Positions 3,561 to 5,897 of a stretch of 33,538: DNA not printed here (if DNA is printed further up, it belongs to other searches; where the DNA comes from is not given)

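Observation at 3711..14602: Two non-Pyl MttB-family methyltransferases wired into an ETF/flavoprotein demethylase operon, with no corrinoid protein in view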

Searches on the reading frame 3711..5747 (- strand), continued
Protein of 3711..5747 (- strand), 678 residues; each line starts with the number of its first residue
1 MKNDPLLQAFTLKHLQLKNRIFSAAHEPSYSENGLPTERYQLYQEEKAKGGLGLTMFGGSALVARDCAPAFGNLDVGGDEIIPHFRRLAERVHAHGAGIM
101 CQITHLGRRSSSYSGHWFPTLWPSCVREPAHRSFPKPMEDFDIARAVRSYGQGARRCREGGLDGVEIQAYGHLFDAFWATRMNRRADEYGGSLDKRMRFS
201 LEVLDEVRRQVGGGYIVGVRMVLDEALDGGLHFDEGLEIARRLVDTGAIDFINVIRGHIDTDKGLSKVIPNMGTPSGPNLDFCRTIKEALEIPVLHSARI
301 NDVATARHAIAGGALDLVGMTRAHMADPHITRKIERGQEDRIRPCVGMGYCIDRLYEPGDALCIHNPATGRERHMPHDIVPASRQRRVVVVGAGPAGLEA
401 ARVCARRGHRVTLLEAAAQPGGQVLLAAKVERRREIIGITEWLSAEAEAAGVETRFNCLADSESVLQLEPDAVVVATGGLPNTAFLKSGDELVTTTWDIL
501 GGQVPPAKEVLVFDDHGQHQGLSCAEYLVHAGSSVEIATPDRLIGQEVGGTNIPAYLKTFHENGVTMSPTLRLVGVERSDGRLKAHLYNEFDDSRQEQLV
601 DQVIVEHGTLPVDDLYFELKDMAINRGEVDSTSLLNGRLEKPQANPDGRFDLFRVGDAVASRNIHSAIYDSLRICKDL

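Call 53: find_encoding_contigs(protein=P0012, flank=10000, max_places=3)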
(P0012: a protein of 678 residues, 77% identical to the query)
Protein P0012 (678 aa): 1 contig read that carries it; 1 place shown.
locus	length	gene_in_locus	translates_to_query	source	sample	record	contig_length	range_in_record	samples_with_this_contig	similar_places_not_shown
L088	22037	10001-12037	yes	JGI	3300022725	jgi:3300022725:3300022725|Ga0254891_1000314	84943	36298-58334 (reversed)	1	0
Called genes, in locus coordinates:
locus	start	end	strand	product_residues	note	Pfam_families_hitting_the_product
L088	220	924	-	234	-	PF12796:Ank_2, PF13857:Ank_5 (weak), PF13606:Ank_3 (faint), PF12796:Ank_2, PF13637:Ank_4, PF13857:Ank_5, PF00023:Ank (weak)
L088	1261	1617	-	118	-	PF04343:DUF488, PF22751:DUF488-N3a, PF22752:DUF488-N3i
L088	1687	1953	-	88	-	-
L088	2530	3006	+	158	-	PF00111:Fer2 (weak), PF01799:Fer2_2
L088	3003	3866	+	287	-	PF00941:FAD_binding_5, PF01565:FAD_binding_4 (weak), PF03450:CO_deh_flav_C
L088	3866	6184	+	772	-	PF01315:Ald_Xan_dh_C, PF02738:MoCoBD_1, PF20256:MoCoBD_2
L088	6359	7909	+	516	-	PF06253:MTTB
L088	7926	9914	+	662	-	PF00724:Oxidored_FMN, PF01266:DAO (faint), PF00070:Pyr_redox (faint), PF03486:HI0933_like (weak), PF07992:Pyr_redox_2, PF12831:FAD_oxidored, PF13450:NAD_binding_8 (weak)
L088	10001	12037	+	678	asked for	PF00724:Oxidored_FMN, PF00070:Pyr_redox (weak), PF00890:FAD_binding_2 (weak), PF01266:DAO (weak), PF03486:HI0933_like (weak), PF07992:Pyr_redox_2, PF12831:FAD_oxidored, PF13450:NAD_binding_8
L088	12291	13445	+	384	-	PF00067:p450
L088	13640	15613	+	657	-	PF07715:Plug, PF00593:TonB_dep_Rec_b-barrel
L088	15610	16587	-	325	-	PF00158:Sigma54_activat, PF14532:Sigma54_activ_2, PF01078:Mg_chelatase (weak), PF07728:AAA_5, PF25601:AAA_lid_14, PF02954:HTH_8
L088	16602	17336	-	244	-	PF13386:DsbD_2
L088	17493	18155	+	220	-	PF02630:SCO1-SenC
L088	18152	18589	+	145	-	PF04314:LpqE-like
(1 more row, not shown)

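Call 59: find_encoding_contigs(protein=P0016, flank=10000, max_places=1)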
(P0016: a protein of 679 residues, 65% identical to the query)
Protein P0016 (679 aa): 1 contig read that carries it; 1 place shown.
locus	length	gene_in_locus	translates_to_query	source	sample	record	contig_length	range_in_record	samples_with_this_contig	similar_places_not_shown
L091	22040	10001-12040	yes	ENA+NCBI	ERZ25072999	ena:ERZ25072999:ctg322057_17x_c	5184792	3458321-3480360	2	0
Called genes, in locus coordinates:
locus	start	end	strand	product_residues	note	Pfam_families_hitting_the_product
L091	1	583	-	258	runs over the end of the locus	PF02602:HEM4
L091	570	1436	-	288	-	PF01379:Porphobil_deam, PF03900:Porphobil_deamC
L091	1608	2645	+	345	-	PF04199:Cyclase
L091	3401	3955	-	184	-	PF04307:YdjM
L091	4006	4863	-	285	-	PF00227:Proteasome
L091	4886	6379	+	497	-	PF04174:CP_ATPgrasp_1, PF14403:CP_ATPgrasp_2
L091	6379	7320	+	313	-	PF04168:Alpha-E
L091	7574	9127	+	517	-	PF00089:Trypsin, PF13365:Trypsin_2, PF13180:PDZ_2 (weak)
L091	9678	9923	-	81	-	-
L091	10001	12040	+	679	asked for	PF00724:Oxidored_FMN, PF00070:Pyr_redox (faint), PF03486:HI0933_like (weak), PF07992:Pyr_redox_2, PF12831:FAD_oxidored (faint), PF13450:NAD_binding_8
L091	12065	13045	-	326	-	PF04087:DUF389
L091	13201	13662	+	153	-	PF00114:Pilin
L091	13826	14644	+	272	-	PF01497:Peripla_BP_2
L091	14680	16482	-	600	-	PF07715:Plug, PF00593:TonB_dep_Rec_b-barrel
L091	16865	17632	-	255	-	PF00005:ABC_tran, PF13304:AAA_21 (faint)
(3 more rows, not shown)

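Call 60: find_encoding_contigs(protein=P0036, flank=10000, max_places=1)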
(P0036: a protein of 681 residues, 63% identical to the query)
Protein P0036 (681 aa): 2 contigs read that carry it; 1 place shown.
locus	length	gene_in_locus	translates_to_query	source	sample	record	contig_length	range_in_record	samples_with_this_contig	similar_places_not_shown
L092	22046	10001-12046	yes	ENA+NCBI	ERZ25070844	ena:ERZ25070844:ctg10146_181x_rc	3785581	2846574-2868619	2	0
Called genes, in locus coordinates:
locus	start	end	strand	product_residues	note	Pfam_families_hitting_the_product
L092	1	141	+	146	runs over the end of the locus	-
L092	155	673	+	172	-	-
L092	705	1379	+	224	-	PF01266:DAO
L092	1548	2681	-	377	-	PF01053:Cys_Met_Meta_PP, PF00266:Aminotran_5 (weak)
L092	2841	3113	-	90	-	-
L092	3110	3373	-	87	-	-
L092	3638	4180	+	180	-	-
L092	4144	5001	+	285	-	-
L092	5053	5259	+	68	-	-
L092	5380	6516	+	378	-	-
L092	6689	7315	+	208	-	-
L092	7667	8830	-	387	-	PF13173:AAA_14, PF13401:AAA_22 (faint), PF13635:DUF4143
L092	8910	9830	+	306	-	PF03372:Exo_endo_phos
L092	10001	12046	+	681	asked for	PF00724:Oxidored_FMN, PF00070:Pyr_redox (weak), PF01266:DAO (faint), PF03486:HI0933_like (weak), PF07992:Pyr_redox_2, PF12831:FAD_oxidored (weak), PF13450:NAD_binding_8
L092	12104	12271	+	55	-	PF01266:DAO (weak), PF13450:NAD_binding_8 (weak)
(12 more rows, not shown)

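Call 61: find_encoding_contigs(protein=P0054, flank=10000, max_places=1)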
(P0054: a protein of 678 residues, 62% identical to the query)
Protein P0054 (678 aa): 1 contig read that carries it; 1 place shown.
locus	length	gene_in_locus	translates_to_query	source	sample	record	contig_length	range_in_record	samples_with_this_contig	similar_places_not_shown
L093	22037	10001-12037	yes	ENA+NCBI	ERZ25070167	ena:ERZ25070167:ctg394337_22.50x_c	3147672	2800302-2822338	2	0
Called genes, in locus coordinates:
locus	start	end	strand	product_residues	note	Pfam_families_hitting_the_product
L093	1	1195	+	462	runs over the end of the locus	PF00206:Lyase_1, PF14698:ASL_C2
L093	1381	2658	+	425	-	PF00278:Orn_DAP_Arg_deC, PF01168:Ala_racemase_N (weak), PF02784:Orn_Arg_deC_N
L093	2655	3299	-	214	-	PF02627:CMD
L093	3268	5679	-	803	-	PF00890:FAD_binding_2, PF01266:DAO, PF07992:Pyr_redox_2 (faint), PF13450:NAD_binding_8 (weak), PF13454:NAD_binding_9 (faint), PF16350:FAO_M, PF01571:GCV_T, PF08669:GCV_T_C, +1 more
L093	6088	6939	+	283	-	-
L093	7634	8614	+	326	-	PF02518:HATPase_c (weak), PF13581:HATPase_c_2 (weak)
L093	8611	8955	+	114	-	PF14213:DUF4325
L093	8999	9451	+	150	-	-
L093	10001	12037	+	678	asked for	PF00724:Oxidored_FMN, PF12831:FAD_oxidored (faint), PF07992:Pyr_redox_2, PF00070:Pyr_redox (faint), PF00890:FAD_binding_2 (faint), PF01266:DAO (faint), PF03486:HI0933_like (weak), PF13450:NAD_binding_8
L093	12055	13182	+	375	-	PF00890:FAD_binding_2 (weak), PF01266:DAO, PF07992:Pyr_redox_2 (faint), PF13450:NAD_binding_8 (weak)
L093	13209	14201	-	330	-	PF20208:ARPP-1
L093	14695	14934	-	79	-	-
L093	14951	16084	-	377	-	PF01053:Cys_Met_Meta_PP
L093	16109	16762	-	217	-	PF00702:Hydrolase, PF12710:HAD (weak), PF13419:HAD_2, PF13242:Hydrolase_like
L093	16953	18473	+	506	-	PF00501:AMP-binding, PF13193:AMP-binding_C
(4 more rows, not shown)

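Call 86: search_dna_similar(query=window:3711-5747:-, collection=plasmids, mode=protein, max_rows=60, rows=spread, max_evalue=1e-60)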
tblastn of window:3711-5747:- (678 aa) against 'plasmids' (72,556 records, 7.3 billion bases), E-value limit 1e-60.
Records with a match: 399; places in all: 446; records where one place covers at least 80% of the query: 394.
Best place of each record, by identity: <60% 399.
By first word of the organism name: Rhizobium 155; Sinorhizobium 79; Paracoccus 21; Shinella 20; Ralstonia 9; Ensifer 8; Azospirillum 7; Streptomyces 6; Thioclava 5; Haladaptatus 5; and 49 more.
By predicted mobility (MOB-suite, as given by PLSDB): non-mobilizable 215; conjugative 94; mobilizable 90.
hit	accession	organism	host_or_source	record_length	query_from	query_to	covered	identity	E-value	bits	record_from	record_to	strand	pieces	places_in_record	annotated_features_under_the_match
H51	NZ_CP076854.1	Rhizobium sp. WYJ-E13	Curcuma wenyujin Y.H. Chen et C. ...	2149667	2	676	100%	55.3%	0e+0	724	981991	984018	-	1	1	none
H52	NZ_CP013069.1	Pannonibacter phragmitetus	Homo sapiens,blood, liver abscess ...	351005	1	678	100%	54.0%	0e+0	742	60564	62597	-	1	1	NADH:flavin oxidoreductase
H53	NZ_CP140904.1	Sinorhizobium medicae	Medicago lupulina,whole organism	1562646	1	678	100%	52.9%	0e+0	726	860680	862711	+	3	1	none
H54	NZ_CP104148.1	Sinorhizobium medicae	Trigonella foenum-graecum,cell culture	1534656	1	678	100%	52.8%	0e+0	717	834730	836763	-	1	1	none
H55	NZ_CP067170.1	Paracoccus aestuarii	cell culture,isolated from tidal flat ...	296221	1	678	100%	52.7%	0e+0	700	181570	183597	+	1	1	hpbA: N-methyl-L-proline N-demethylase HpbA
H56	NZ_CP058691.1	Paracoccus pantotrophus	pure culture,sewage sludge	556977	1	678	100%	52.5%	0e+0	711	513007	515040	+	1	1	hpbA: N-methyl-L-proline N-demethylase HpbA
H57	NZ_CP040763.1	Paracoccus liaowanqingii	Tibetan antelope,cell culture,feces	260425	1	678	100%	52.4%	0e+0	703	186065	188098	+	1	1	hpbA: N-methyl-L-proline N-demethylase HpbA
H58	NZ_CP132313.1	Shinella zoogloeoides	Homo sapiens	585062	1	678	100%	52.2%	0e+0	705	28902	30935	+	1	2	NADH:flavin oxidoreductase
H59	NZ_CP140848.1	Rhizobium johnstonii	-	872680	1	678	100%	52.1%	0e+0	709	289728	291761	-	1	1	NADH:flavin oxidoreductase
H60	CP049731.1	Rhizobium leguminosarum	Pisum sativum,Pisum sativum nodules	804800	1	678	100%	52.1%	0e+0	706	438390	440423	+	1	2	NADH:flavin oxidoreductase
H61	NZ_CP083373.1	Ensifer canadensis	Melilotus albus,Cell Culture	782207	1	678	100%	52.1%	0e+0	704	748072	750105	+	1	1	NADH:flavin oxidoreductase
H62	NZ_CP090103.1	Rhizobium leguminosarum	Trifolium pratense,Cell culture,Plant ...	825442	1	678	100%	51.9%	0e+0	709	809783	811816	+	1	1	NADH:flavin oxidoreductase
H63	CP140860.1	Rhizobium ruizarguesonis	Trifolium pratense,whole organism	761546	1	678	100%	51.9%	0e+0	707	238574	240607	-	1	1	NADH:flavin oxidoreductase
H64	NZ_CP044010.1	Rhizobium sp. BG6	Prosopis cineraria,pure bacterial ...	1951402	1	678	100%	51.9%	0e+0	703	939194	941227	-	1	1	none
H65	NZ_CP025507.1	Rhizobium leguminosarum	Pisum sativum,pea nodule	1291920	1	678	100%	51.8%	0e+0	707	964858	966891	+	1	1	record has no annotation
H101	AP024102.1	Ralstonia solanacearum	-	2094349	1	678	100%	43.0%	2e-159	516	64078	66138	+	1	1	NADH:flavin oxidoreductase/NADH oxidase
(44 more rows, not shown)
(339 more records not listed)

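Call 88: get_annotated_region(hit=H101, flank=7000)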
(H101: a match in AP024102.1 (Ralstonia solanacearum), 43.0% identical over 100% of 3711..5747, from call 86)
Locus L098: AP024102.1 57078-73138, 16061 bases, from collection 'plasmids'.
description: Ralstonia solanacearum MAFF 211491 plasmid pMAFF211491 DNA, complete sequence
organism: Ralstonia solanacearum (NCBI taxid 305)
taxonomy: Bacteria; Pseudomonadota; Betaproteobacteria; Burkholderiales; Burkholderiaceae; Ralstonia; Ralstonia solanacearum
host: -; source: -; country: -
typing (MOB-suite, as given by PLSDB): mobilizable; relaxase MOBP
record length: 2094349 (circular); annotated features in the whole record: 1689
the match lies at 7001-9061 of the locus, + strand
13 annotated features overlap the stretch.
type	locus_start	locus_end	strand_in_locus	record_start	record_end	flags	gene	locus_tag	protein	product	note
CDS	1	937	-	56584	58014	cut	-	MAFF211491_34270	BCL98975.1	MFS transporter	-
CDS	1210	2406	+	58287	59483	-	fdhA_2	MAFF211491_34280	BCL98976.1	glutathione-independent formaldehyde dehydrogenase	-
CDS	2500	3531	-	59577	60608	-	-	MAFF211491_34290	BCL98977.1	AraC family transcriptional regulator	-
CDS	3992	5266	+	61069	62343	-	glyA2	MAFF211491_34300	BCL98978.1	serine hydroxymethyltransferase 2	-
CDS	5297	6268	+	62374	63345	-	-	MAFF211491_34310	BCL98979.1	peptidase M19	-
CDS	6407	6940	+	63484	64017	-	-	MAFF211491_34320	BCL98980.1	4-vinyl reductase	-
CDS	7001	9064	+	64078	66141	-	-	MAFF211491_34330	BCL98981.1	NADH:flavin oxidoreductase/NADH oxidase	-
CDS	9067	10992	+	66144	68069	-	-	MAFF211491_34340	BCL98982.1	(Fe-S)-binding protein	-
CDS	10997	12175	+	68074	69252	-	-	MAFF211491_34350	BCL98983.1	electron transfer flavoprotein subunit alpha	-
CDS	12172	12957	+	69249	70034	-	-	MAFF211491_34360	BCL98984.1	electron transfer flavoprotein subunit beta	-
CDS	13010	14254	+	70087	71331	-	-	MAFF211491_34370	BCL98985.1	(Fe-S)-binding protein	-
CDS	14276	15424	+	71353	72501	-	-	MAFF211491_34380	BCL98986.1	hybrid-cluster NAD(P)-dependent oxidoreductase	-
CDS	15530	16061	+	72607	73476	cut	-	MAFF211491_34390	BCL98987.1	glycine/betaine ABC transporter substrate-binding protein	-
